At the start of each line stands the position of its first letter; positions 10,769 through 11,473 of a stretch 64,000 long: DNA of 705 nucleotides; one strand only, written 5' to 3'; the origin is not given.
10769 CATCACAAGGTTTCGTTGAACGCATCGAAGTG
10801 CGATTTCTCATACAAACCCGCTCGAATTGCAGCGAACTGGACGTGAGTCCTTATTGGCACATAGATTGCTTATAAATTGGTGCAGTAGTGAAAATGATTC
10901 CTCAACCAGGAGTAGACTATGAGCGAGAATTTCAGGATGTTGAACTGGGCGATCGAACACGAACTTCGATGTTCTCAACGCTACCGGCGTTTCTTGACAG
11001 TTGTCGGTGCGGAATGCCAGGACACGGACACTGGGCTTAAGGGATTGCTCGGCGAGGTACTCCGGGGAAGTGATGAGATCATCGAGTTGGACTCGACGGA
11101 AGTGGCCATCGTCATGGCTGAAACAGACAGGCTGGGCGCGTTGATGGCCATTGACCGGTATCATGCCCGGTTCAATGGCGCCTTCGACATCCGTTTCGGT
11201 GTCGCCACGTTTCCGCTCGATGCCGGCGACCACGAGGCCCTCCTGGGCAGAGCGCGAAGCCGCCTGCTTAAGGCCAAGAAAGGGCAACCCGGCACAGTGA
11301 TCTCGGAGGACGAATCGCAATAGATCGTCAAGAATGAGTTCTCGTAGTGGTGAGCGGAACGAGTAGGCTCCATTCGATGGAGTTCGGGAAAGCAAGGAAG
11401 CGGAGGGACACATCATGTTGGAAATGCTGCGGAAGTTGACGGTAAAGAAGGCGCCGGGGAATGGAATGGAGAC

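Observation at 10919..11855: Twin stand-alone degenerate GGDEF proteins keeping a correctly spaced RxxD I-site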

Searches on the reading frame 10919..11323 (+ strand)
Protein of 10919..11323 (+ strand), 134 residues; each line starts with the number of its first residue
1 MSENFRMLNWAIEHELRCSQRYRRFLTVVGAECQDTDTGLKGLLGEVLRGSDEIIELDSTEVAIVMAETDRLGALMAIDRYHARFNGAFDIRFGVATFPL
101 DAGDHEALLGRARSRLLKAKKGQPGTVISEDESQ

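Call 3: search_protein_families(library=pfam, proteins=[window:10919-11323:+], max_evalue=1)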
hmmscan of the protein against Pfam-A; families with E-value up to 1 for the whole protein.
window:10919-11323:+ (134 aa): 1 family
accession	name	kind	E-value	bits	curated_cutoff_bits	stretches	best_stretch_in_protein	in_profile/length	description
PF00990.26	GGDEF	-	0.029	14.6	23.8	1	44-122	66-157/161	Diguanylate cyclase, GGDEF domain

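Call 4: search_protein_families(library=ncbifam, proteins=[window:10919-11323:+], max_evalue=1)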
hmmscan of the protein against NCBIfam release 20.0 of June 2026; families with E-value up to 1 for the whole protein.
window:10919-11323:+ (134 aa): 2 families
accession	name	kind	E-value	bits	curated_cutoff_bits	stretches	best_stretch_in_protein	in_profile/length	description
TIGR00254.1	GGDEF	domain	0.0077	15.9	37.4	1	43-124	69-161/168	diguanylate cyclase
NF007599.0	PRK10245.1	equivalog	0.064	11.7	402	1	45-86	276-317/371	diguanylate cyclase AdrA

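Call 5: find_homologous_proteins(query=window:10919-11323:+, max_evalue=0.001)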
Query window:10919-11323:+ (134 aa): 3 proteins with E <= 0.001 among 32 candidates.
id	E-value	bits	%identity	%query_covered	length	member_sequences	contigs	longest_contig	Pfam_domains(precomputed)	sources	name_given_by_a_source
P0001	9.1e-74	263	92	100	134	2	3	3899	-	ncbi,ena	-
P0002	1.8e-70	253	89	98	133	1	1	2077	-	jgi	jgi:hypothetical protein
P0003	2.8e-58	213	75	99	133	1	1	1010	-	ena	-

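Call 15: search_solved_structures(query=A1, max_evalue=10, show_alignments=3)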
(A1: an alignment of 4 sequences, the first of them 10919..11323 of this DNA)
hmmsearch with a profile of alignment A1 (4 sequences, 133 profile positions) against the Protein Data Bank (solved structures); distinct sequences matched with E-value up to 10: 4.
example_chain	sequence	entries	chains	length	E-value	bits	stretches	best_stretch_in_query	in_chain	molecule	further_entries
6d9m_A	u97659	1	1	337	0.087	15.9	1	41-121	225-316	Fusion protein of Endolysin,Response receiver sensor diguanylate cyclase, GAF domain-conta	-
9p7r_A1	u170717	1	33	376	0.23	14.6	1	71-115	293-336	Flagellin B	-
5euh_A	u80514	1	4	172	0.28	14.3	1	34-128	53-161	Putative GGDEF domain membrane protein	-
4urg_A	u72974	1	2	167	1.3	12.1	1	92-123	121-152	DIGUANYLATE CYCLASE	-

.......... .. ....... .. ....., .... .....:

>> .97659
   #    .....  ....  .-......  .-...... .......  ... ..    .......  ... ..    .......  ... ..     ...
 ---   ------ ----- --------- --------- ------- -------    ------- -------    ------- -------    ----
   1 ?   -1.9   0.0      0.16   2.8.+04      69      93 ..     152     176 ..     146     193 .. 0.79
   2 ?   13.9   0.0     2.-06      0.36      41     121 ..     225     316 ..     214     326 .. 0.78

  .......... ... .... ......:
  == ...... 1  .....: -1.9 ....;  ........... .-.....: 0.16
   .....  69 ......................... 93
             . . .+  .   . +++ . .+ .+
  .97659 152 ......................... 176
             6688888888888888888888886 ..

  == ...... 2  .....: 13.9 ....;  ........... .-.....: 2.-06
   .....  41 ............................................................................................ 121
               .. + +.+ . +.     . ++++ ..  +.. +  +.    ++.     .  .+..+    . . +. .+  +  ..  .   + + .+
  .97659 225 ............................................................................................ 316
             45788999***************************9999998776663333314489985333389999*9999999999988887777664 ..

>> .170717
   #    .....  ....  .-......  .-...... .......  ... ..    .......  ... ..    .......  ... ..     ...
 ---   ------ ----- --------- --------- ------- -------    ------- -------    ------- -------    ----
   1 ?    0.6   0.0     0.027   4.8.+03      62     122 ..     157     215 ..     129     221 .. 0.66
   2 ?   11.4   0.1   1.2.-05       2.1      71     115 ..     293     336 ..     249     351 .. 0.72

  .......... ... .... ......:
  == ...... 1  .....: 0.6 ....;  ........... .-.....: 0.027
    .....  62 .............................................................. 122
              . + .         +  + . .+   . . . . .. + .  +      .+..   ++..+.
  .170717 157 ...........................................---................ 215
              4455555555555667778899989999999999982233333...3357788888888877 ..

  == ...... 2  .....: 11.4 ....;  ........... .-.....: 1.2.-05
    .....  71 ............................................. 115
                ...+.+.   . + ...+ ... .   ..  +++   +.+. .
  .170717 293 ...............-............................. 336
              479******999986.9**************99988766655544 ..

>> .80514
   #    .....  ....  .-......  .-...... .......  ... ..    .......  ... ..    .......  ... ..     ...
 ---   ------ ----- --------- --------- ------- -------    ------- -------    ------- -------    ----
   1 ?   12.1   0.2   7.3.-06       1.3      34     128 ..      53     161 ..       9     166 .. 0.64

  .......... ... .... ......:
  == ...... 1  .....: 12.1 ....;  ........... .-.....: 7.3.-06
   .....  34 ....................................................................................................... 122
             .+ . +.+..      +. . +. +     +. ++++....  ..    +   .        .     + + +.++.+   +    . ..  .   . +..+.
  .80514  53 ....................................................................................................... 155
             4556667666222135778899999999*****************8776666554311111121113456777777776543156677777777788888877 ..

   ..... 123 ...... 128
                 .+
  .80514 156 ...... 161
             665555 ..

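Call 44: find_homologous_proteins(query=A4, max_evalue=0.01)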
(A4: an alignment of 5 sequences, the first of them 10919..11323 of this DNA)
Query A4 (5 sequences) (134 aa, profile of the alignment): 33 proteins with E <= 0.01 among 3423 candidates.
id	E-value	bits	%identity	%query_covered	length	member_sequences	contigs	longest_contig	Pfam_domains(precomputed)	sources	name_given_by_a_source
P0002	6.8e-73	261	89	98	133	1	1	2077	-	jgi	jgi:hypothetical protein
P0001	1.3e-72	260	92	100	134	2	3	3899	-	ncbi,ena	-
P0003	6.5e-72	257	75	99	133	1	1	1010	-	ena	-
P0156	3.1e-59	216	46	93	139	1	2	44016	-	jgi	jgi:hypothetical protein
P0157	4.3e-33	132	38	93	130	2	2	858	-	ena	-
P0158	4.8e-33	132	39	91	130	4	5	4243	-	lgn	-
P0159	6.7e-32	128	39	91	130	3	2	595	-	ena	-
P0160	1.1e-30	124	42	98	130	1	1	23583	-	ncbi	-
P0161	1.8e-30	123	41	91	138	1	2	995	-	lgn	-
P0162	3.5e-30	122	41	95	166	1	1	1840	-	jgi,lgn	jgi:hypothetical protein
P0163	5.7e-30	122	43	92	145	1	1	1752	-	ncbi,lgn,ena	-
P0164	8.4e-30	121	42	96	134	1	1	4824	-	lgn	-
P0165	1.5e-29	120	40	98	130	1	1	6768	-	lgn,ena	-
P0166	3.3e-29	119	41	96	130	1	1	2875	-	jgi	-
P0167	6.6e-29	118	40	91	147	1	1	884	-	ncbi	-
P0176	3.2e-26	110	39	95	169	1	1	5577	-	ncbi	-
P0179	1.4e-25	108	43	85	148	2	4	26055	-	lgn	-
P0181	2.1e-24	104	41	90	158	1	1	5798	-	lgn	-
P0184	8.2e-22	95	40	85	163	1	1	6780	-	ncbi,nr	ncbi:MAG: hypothetical protein NTW86_31140 [Candidatus Sumerlaeota bacterium]|nr:hypothetical protei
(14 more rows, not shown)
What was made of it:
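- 10919..11323 (+): ORF1, 134 aa: stand-alone degenerate GGDEF-fold protein, first gene of the sigma-54 operon. 33 homologs (call 44).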

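Call 48: search_solved_structures(query=A5, max_evalue=0.1, show_alignments=2)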
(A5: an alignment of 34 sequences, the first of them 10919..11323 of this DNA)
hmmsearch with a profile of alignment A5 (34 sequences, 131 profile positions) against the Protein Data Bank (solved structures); distinct sequences matched with E-value up to 0.1: 11.
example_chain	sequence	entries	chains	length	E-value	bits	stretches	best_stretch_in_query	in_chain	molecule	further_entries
6d9m_A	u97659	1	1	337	2.6e-08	36.6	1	7-127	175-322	Fusion protein of Endolysin,Response receiver sensor diguanylate cyclase, GAF domain-conta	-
4urg_A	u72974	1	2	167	9.4e-06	28.3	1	41-123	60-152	DIGUANYLATE CYCLASE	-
4urs_A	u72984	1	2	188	1.3e-05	27.8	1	42-123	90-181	DIGUANYLATE CYCLASE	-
3ign_A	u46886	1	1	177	0.00011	24.8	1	12-89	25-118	Diguanylate cyclase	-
4urq_U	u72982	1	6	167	0.00021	24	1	51-123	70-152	DIGUANYLATE CYCLASE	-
5euh_A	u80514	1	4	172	0.0013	21.4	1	7-128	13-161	Putative GGDEF domain membrane protein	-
6zxm_A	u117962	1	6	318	0.0014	21.3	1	39-127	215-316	Putative GGDEF/response regulator receiver domain protein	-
4zve_A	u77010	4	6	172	0.0025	20.4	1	39-88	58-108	Diguanylate cyclase DosC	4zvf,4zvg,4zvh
5m3c_A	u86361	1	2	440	0.011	18.4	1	41-124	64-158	Diguanylate cyclase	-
3icl_A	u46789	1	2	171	0.033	16.8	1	43-124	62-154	EAL/GGDEF domain protein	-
4yme_A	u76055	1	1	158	0.037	16.7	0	90-122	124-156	sensory box/GGDEF family protein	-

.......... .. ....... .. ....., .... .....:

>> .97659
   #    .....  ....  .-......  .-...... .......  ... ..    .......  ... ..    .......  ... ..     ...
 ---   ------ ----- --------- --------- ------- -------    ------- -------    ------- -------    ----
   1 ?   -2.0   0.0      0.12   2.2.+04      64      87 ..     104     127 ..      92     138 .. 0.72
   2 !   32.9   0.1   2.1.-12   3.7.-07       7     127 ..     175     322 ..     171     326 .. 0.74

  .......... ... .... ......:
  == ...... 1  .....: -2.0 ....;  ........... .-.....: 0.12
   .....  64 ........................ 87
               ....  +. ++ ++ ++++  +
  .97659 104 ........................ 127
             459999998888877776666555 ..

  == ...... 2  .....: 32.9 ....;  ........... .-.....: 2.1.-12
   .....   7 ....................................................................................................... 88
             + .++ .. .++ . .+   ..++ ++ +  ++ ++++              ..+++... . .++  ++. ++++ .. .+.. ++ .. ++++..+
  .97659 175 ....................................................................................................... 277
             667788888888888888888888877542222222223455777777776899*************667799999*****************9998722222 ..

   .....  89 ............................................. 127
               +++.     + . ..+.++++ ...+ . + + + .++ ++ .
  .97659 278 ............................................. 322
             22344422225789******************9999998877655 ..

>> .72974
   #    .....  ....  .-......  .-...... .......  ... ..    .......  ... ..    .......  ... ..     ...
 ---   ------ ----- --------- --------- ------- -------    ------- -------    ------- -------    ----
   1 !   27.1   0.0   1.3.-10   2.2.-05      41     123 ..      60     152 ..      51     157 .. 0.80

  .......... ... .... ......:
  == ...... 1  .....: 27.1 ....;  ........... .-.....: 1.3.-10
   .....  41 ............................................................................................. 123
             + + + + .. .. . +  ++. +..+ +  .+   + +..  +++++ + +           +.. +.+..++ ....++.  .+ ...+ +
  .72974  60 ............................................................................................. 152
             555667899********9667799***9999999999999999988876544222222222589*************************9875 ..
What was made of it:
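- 10919..11323 (+): Family profile against PDB GGDEF domains, E = 2.6e-8 (call 48).
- Checked: The ORF1 family gives 11 GGDEF hits, best 6d9m at E = 2.6e-8 (call 48).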

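Call 50: find_encoding_contigs(protein=P0160, flank=7000, max_places=2)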
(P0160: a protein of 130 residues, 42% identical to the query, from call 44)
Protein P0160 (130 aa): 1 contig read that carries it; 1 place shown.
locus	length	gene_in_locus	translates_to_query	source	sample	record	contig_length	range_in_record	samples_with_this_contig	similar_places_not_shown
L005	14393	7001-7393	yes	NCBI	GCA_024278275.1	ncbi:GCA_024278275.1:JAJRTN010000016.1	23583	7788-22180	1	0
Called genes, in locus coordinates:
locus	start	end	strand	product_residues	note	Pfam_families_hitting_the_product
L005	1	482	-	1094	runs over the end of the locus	PF13428:TPR_14 (faint), PF14559:TPR_19 (faint), PF23914:TPR_CcmH_CycH (faint), PF13431:TPR_17 (faint), PF25064:ARM_TT21_5th (faint), PF20308:TPR-S (faint), PF25062:ARM_TT21_N (faint), PF13432:TPR_16 (weak), +1 more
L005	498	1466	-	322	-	PF03808:Glyco_tran_WecG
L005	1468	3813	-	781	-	PF01656:CbiA, PF10609:ParA (weak), PF13614:AAA_31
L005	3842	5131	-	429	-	PF02563:Poly_export, PF10531:SLBB (weak), PF22461:SLBB_2, PF10531:SLBB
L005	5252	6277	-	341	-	PF00158:Sigma54_activat, PF14532:Sigma54_activ_2, PF00004:AAA (weak), PF07724:AAA_2 (weak), PF07728:AAA_5, PF25601:AAA_lid_14, PF02954:HTH_8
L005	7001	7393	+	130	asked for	-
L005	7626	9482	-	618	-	PF18884:TSP3_bac (weak)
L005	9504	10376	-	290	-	-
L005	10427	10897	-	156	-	-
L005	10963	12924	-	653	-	-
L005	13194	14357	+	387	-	PF00657:Lipase_GDSL (faint), PF13472:Lipase_GDSL_2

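Call 51: find_encoding_contigs(protein=P0179, flank=7000, max_places=2)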
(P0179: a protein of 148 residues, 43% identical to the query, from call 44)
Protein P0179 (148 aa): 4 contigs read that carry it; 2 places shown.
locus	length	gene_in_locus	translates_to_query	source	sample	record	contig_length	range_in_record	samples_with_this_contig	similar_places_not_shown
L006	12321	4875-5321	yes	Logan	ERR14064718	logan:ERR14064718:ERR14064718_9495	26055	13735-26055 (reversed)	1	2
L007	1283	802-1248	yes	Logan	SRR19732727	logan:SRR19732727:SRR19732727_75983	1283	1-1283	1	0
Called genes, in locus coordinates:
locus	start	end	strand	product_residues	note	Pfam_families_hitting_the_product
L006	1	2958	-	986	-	?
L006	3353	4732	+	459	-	PF00072:Response_reg, PF00158:Sigma54_activat, PF14532:Sigma54_activ_2, PF07728:AAA_5 (faint), PF25601:AAA_lid_14, PF02954:HTH_8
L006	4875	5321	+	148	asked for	-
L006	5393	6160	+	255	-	PF02563:Poly_export, PF10531:SLBB (weak), PF22461:SLBB_2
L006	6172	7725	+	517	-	PF02706:Wzz, PF13807:GNVR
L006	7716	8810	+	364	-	PF13191:AAA_16 (weak), PF13604:AAA_30, PF20703:nSTAND1 (faint), PF13401:AAA_22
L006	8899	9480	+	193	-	-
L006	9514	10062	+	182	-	-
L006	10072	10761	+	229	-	PF02397:Bac_transf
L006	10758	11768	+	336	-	PF01408:GFO_IDH_MocA, PF02894:GFO_IDH_MocA_C, PF22725:GFO_IDH_MocA_C3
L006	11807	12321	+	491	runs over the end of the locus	PF01943:Polysacc_synt, PF13440:Polysacc_synt_3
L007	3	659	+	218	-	?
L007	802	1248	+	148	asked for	-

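Call 52: find_encoding_contigs(protein=P0184, flank=7000, max_places=2)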
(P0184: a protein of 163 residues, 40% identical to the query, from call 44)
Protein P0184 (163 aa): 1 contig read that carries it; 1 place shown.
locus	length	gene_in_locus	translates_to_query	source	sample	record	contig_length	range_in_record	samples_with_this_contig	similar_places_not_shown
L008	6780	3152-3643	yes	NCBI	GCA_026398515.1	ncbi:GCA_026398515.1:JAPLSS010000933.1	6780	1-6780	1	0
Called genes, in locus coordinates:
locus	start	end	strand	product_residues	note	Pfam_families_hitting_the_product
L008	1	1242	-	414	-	PF03958:Secretin_N, PF00263:Secretin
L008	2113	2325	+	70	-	PF01695:IstB_IS21 (weak)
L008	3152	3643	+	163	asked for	-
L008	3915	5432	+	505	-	-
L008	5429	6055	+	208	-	-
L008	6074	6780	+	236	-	?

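Call 54: predict_structure(alignment_id=A5)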
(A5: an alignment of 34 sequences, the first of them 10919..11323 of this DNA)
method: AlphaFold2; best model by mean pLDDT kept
length: 134 residues; sequences in the alignment: 34
mean_pLDDT: 91.6   pTM: 0.87
mean pLDDT of the five models: 91.6, 89.9, 89.7, 88.1, 87.5
residues with pLDDT >= 90: 100; 70-90: 27; 50-70: 6; < 50: 1
segments of 3 or more residues with pLDDT < 50: none
pLDDT, mean of each block of 10 residues (from residue 1): 90 97 97 81 88 92 96 95 86 96 95 97 93 60
secondary structure, 60 per line:
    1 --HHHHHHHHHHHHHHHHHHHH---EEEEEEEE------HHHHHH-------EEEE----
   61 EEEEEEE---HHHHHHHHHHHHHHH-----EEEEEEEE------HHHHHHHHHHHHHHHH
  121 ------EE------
elements in order: H3-22 E26-33 H40-45 E53-56 E61-67 H71-85 E91-98 H105-120
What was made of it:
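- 10919..11323 (+): AlphaFold pLDDT 91.6, pTM 0.87 (call 54).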

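Call 60: fold_search(model_id=the predicted structure, library=pdb)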
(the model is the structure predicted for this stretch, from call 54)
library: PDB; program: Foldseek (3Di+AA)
matches with E <= 10: 1291; with E <= 0.001: 79
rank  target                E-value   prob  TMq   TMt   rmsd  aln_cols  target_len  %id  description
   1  4urs_A                3.2e-08  1.00  0.73  0.62   3.8       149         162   21  Crystal Structure of GGDEF domain from T.maritima (released 2014-10-08)
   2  5euh_A                4.4e-08  1.00  0.76  0.63   3.8       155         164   20  Crystal structure of the c-di-GMP-bound GGDEF domain of P. fluorescens GcbC (released 2015-12-30)
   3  4urq_V                5.7e-08  1.00  0.74  0.66   2.3       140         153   19  Crystal Structure of GGDEF domain (I site mutant) from T.maritima (released 2014-10-08)
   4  7a7e_B                6.9e-08  1.00  0.83  0.64   3.5       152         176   21  Structure of a delta-N mutant - E232start - of PA1120 (TpbB or YfiN) from Pseudomonas aeruginosa (PAO1) comprising onl (released 2021-07-07)
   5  4urq_U                7.4e-08  1.00  0.74  0.66   2.3       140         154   19  Crystal Structure of GGDEF domain (I site mutant) from T.maritima (released 2014-10-08)
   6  4urg_B                7.4e-08  1.00  0.72  0.63   3.6       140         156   21  Crystal Structure of GGDEF domain from T.maritima (active-like dimer) (released 2014-10-08)
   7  5llw_A                7.8e-08  1.00  0.76  0.17   4.1       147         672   20  Bacteriophytochrome activated diguanylyl cyclase from Idiomarina species A28L (released 2017-03-15)
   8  7a7e_A                1.0e-07  1.00  0.82  0.65   3.4       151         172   21  Structure of a delta-N mutant - E232start - of PA1120 (TpbB or YfiN) from Pseudomonas aeruginosa (PAO1) comprising onl (released 2021-07-07)
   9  6eib_C                1.2e-07  1.00  0.82  0.71   2.5       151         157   17  Structure of the active GGEEF domain of a diguanylate cyclase from Vibrio cholerae. (released 2018-10-10)
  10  4zvf                  1.2e-07  1.00  0.78  0.65   4.4       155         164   20  Crystal structure of GGDEF domain of the E. coli DosC - form II (GTP-alpha-S-bound) (released 2015-11-11)
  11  4iob                  2.7e-07  1.00  0.82  0.69   3.4       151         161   21  Crystal structure of the GGDEF domain of PA1120 (YfiN or TpbB) from Pseudomonas aeruginosa at 2.7 Ang. (released 2013-12-04)
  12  6eib_D                2.7e-07  1.00  0.82  0.71   2.7       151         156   18  Structure of the active GGEEF domain of a diguanylate cyclase from Vibrio cholerae. (released 2018-10-10)
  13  3ign                  2.8e-07  1.00  0.76  0.62   3.5       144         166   15  Crystal Structure of the GGDEF domain from Marinobacter aquaeolei diguanylate cyclase complexed with c-di-GMP - Northeas (released 2009-08-11)
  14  6eib_B                3.4e-07  1.00  0.79  0.68   3.3       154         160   16  Structure of the active GGEEF domain of a diguanylate cyclase from Vibrio cholerae. (released 2018-10-10)
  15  4zvh_A                3.7e-07  1.00  0.83  0.69   2.6       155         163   20  Crystal structure of GGDEF domain of the E. coli DosC - form IV (released 2015-11-11)
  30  6d9m                  1.1e-06  1.00  0.83  0.36   3.4       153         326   18  T4-Lysozyme fusion to Geobacter GGDEF (released 2019-04-10)
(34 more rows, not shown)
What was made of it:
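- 10919..11323 (+): Foldseek top 50 are all GGDEF domains, TM up to 0.83 (call 60).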

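Call 82: list_cluster_members(proteins=[P0004, window:10919-11320:+, window:11923-12774:+, P0010, P0054])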
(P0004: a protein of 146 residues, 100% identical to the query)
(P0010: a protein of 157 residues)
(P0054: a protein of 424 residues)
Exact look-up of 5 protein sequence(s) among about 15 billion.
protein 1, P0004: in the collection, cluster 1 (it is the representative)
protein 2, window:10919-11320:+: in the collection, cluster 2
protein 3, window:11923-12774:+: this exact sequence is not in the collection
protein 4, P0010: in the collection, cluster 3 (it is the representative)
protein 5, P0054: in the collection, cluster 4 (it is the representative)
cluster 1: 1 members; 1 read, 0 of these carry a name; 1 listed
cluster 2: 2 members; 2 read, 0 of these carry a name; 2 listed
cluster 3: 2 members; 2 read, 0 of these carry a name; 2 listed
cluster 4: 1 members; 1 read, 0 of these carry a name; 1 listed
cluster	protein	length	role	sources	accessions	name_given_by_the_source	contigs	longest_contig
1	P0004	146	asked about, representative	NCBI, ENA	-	-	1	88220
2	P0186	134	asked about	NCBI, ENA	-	-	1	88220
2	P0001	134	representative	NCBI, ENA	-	-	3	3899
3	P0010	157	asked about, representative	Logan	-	-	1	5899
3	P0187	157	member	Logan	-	-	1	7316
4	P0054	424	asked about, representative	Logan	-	-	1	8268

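Call 83: find_encoding_contigs(protein=window:10919-11323:+, flank=500, max_places=2)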
Protein window:10919-11323:+ (134 aa): no gene with exactly this product is on record in the collection.
